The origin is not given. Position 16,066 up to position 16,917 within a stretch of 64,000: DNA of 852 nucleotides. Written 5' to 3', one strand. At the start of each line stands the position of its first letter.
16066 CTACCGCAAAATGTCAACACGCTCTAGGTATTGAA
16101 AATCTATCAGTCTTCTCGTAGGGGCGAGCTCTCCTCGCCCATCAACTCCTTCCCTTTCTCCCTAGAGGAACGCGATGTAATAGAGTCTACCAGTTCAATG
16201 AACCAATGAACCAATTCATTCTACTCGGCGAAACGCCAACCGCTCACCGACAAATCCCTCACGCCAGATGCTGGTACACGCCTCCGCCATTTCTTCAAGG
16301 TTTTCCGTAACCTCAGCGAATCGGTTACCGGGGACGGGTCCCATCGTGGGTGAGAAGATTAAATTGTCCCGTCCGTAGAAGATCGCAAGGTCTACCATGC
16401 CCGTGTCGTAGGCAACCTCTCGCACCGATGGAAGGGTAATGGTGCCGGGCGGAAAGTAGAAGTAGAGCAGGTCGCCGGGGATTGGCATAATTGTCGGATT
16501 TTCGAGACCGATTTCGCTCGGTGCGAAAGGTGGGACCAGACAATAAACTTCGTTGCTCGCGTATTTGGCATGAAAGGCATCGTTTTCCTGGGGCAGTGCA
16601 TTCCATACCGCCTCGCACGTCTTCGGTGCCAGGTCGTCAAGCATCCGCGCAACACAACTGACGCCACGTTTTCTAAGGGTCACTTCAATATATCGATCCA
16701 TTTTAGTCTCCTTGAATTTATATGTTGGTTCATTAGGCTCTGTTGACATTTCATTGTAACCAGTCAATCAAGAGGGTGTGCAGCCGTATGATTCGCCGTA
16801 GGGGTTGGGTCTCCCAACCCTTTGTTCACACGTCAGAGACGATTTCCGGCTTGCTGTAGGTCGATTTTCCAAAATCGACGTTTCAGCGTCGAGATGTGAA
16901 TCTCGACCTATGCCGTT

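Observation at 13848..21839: Hydantoinase-B-only cluster with an acetoacetate-decarboxylase-family gene, a hydantoin/Asp-Glu racemase-family gene and a methyltransferase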

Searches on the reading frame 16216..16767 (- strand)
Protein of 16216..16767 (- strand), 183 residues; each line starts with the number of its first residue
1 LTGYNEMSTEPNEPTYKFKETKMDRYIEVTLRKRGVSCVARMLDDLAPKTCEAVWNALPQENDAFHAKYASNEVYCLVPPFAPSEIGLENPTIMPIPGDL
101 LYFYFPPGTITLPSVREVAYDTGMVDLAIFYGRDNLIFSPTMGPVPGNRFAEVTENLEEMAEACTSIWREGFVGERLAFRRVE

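Call 3: search_protein_families(library=pfam, proteins=[window:16216-16767:-], max_evalue=0.01)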
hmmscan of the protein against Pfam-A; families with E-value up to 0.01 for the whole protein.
window:16216-16767:- (183 aa): 1 family
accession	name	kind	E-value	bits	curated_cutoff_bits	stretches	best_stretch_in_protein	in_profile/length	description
PF12903.12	DUF3830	-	1e-52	178.4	26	1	29-179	1-143/143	Protein of unknown function (DUF3830)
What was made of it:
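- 16216..16701 (-): DUF3830 cyclophilin-like protein (161 aa from the ATG at 16701). Pfam DUF3830, 178 bits (call 3).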

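Call 8: search_protein_families(library=ncbifam, proteins=[window:16216-16767:-], max_evalue=0.001)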
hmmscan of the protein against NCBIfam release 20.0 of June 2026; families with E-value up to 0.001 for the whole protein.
window:16216-16767:- (183 aa): 0 families

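Call 26: search_solved_structures(query=window:16216-16704:-, max_evalue=0.1, show_alignments=1)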
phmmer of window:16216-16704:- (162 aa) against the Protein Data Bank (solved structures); distinct sequences matched with E-value up to 0.1: 1.
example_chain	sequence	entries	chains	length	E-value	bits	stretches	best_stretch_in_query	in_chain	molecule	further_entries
3kop_A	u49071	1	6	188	1.5e-50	174.7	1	2-162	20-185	Uncharacterized protein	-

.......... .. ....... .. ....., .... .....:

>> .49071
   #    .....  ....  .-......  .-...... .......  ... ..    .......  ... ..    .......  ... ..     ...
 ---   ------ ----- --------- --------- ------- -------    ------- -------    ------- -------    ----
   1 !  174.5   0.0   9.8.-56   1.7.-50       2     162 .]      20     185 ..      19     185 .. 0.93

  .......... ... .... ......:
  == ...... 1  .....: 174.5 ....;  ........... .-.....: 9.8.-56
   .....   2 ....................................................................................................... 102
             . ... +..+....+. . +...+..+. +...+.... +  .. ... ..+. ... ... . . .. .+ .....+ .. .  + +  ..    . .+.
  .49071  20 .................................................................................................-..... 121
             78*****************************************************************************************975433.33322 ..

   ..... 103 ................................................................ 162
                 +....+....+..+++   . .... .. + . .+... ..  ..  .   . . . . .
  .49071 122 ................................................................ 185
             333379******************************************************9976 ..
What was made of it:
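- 16216..16701 (-): E = 1.5e-50 to the uncharacterised structure 3KOP (call 26).
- On DUF3830 (cyclophilin-like): E = 1.5e-50 to 3KOP (call 26).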

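Call 43: search_dna_similar(query=window:16216-16704:-, collection=plasmids, mode=protein, max_rows=30)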
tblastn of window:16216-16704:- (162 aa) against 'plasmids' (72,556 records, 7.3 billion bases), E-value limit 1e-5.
Records with a match: 12; places in all: 12; records where one place covers at least 80% of the query: 5.
Best place of each record, by identity: <60% 12.
By first word of the organism name: Rhizobium 6; Azospirillum 5; Caballeronia 1.
By predicted mobility (MOB-suite, as given by PLSDB): non-mobilizable 11; mobilizable 1.
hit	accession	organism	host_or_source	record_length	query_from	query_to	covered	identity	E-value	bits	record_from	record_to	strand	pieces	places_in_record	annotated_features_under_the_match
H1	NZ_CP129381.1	Rhizobium sp. SSA_523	single cell,Sea water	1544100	3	150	91%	33.8%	7e-13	72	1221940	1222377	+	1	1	none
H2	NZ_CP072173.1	Rhizobium sp. AB2/73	Phyla canescens,cell culture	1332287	3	162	99%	27.8%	1e-7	57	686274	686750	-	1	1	record has no annotation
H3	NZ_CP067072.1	Rhizobium sp. AB2/73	Phyla canescens,cell culture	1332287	3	162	99%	27.8%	1e-7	57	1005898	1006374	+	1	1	record has no annotation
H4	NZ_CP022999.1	Rhizobium sp. 11515TR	Cell culture,agricultural soil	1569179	4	150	91%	28.8%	5e-8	58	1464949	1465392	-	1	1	none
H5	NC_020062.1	Rhizobium tropici CIAT 899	Phaseolus vulgaris root nodule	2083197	26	141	72%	35.6%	2e-7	56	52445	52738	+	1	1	record has no annotation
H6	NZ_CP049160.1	Caballeronia sp. SBC1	whole organism,soil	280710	3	150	91%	27.4%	4e-6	52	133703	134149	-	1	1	DUF3830 family protein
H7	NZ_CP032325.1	Azospirillum argentinense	soil sample,Agricultural field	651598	19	141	76%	30.4%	1e-6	54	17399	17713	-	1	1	DUF3830 family protein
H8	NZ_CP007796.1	Azospirillum argentinense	Triticum aestivum L.,Root,wheat ...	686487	19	141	76%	30.4%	1e-6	54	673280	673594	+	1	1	DUF3830 family protein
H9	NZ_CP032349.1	Azospirillum brasilense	soil sample,Agricultural field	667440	19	141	76%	30.4%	3e-6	53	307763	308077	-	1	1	DUF3830 family protein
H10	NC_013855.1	Azospirillum sp. B510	-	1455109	19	141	76%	30.4%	9e-6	52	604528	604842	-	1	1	record has no annotation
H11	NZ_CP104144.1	Rhizobium sullae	Sulla coronaria,cell culture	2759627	26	141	72%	32.2%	9e-7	54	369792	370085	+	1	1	record has no annotation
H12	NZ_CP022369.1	Azospirillum sp. TSH58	single cell,paddy soils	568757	19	141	76%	29.6%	2e-6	54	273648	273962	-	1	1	DUF3830 family protein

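Call 46: get_annotated_region(hit=H1, flank=9000)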
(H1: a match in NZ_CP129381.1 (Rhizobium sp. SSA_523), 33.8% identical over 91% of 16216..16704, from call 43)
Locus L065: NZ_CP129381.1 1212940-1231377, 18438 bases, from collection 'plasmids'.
description: Rhizobium sp. SSA_523 strain SSA5.23 plasmid pHM3, complete sequence
organism: Rhizobium sp. SSA_523 (NCBI taxid 2952477)
taxonomy: Bacteria; Pseudomonadota; Alphaproteobacteria; Hyphomicrobiales; Rhizobiaceae; Rhizobium; Rhizobium sp. SSA 523
host: -; source: single cell,Sea water; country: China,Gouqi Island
typing (MOB-suite, as given by PLSDB): non-mobilizable
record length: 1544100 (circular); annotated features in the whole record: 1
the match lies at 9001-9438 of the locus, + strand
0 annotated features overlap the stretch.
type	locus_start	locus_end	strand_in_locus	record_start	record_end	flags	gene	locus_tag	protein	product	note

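Call 47: get_annotated_region(hit=H7, flank=9000)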
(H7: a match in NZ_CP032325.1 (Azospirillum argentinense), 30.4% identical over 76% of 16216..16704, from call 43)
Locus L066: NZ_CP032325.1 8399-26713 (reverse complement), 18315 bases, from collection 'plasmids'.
description: Azospirillum argentinense strain MTCC4035 plasmid p4, complete sequence
organism: Azospirillum argentinense (NCBI taxid 2970906)
taxonomy: Bacteria; Pseudomonadota; Alphaproteobacteria; Rhodospirillales; Azospirillaceae; Azospirillum; Azospirillum argentinense
host: -; source: soil sample,Agricultural field; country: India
typing (MOB-suite, as given by PLSDB): non-mobilizable
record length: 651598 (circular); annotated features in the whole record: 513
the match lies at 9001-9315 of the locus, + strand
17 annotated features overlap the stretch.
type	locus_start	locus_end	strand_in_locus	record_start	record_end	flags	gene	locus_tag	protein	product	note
CDS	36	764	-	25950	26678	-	-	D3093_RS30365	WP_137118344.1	amino acid ABC transporter ATP-binding protein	-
CDS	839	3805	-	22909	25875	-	-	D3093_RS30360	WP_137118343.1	FAD-dependent oxidoreductase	-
CDS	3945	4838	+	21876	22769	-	dapA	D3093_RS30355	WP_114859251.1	4-hydroxy-tetrahydrodipicolinate synthase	GO:0009089 - lysine biosynthetic process via diaminopimelate [Evidence IEA]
CDS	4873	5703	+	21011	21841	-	-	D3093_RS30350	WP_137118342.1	ABC transporter substrate-binding protein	-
CDS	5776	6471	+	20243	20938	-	-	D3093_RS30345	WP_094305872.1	amino acid ABC transporter permease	GO:0006865 - amino acid transport [Evidence IEA]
CDS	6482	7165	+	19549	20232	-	-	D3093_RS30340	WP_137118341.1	GntR family transcriptional regulator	-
CDS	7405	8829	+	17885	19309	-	hydA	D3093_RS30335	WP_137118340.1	dihydropyrimidinase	GO:0008152 - metabolic process [Evidence IEA]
CDS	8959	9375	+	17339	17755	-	-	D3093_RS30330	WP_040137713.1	DUF3830 family protein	-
CDS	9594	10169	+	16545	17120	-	-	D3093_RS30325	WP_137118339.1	RNA polymerase sigma factor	GO:0006352 - DNA-templated transcription initiation [Evidence IEA]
CDS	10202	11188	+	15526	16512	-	-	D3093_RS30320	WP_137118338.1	FecR domain-containing protein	-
CDS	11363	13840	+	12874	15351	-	-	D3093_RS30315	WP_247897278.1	TonB-dependent siderophore receptor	GO:0015891 - siderophore transport [Evidence IEA]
CDS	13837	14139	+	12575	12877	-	-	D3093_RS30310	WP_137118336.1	hypothetical protein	-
CDS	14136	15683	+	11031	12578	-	-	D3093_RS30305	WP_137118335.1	PepSY-associated TM helix domain-containing protein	-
CDS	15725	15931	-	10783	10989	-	-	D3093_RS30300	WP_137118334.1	hypothetical protein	-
CDS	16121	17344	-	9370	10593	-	-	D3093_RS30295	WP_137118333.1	serine hydrolase domain-containing protein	-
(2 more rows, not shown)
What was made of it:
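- In an unrelated Azospirillum plasmid, DUF3830 also sits next to a cyclic amidohydrolase, dihydropyrimidinase (call 47).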

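Call 48: get_annotated_region(hit=H6, flank=9000)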
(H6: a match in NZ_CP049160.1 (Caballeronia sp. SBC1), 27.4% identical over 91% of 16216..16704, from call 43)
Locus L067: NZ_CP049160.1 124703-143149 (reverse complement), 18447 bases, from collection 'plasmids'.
description: Caballeronia sp. SBC1 plasmid pSBC1_4, complete sequence
organism: Caballeronia sp. SBC1 (NCBI taxid 2705548)
taxonomy: Bacteria; Pseudomonadota; Betaproteobacteria; Burkholderiales; Burkholderiaceae; Caballeronia; Caballeronia sp. SBC1
host: -; source: whole organism,soil; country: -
typing (MOB-suite, as given by PLSDB): non-mobilizable
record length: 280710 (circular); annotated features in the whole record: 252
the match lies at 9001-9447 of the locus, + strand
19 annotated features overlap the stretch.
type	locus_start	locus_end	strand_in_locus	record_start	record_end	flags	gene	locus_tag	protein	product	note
CDS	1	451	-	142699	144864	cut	-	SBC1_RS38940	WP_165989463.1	indolepyruvate ferredoxin oxidoreductase subunit alpha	-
CDS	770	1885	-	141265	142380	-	-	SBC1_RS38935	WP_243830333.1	porin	-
CDS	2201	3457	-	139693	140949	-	-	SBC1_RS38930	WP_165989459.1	ABC transporter substrate-binding protein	-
CDS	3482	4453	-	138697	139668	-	-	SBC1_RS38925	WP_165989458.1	branched-chain amino acid ABC transporter permease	GO:0015803 - branched-chain amino acid transport [Evidence IEA]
CDS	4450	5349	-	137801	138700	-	-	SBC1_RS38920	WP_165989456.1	branched-chain amino acid ABC transporter permease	GO:0015803 - branched-chain amino acid transport [Evidence IEA]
CDS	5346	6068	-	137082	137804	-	-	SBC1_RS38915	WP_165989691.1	ABC transporter ATP-binding protein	-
CDS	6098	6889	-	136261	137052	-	-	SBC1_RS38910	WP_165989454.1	ABC transporter ATP-binding protein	-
CDS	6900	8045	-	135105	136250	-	-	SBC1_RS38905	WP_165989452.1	aminotransferase class V-fold PLP-dependent enzyme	-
CDS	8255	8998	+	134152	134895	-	-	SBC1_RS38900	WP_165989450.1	GntR family transcriptional regulator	-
CDS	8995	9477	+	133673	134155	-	-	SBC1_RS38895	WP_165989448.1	DUF3830 family protein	-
CDS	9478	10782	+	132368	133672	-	-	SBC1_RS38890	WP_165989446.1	FAD-binding oxidoreductase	-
CDS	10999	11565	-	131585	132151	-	-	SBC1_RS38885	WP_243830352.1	hypothetical protein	-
CDS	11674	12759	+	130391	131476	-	-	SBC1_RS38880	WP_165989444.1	IS630 family transposase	-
CDS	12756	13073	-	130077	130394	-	-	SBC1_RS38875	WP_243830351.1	hypothetical protein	-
CDS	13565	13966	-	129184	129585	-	-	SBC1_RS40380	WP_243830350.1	hypothetical protein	-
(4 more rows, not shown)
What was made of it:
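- Tried and rejected: It lies next to dihydropyrimidinase in Azospirillum and next to an FAD oxidoreductase in Caballeronia (calls 43, 47, 48).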
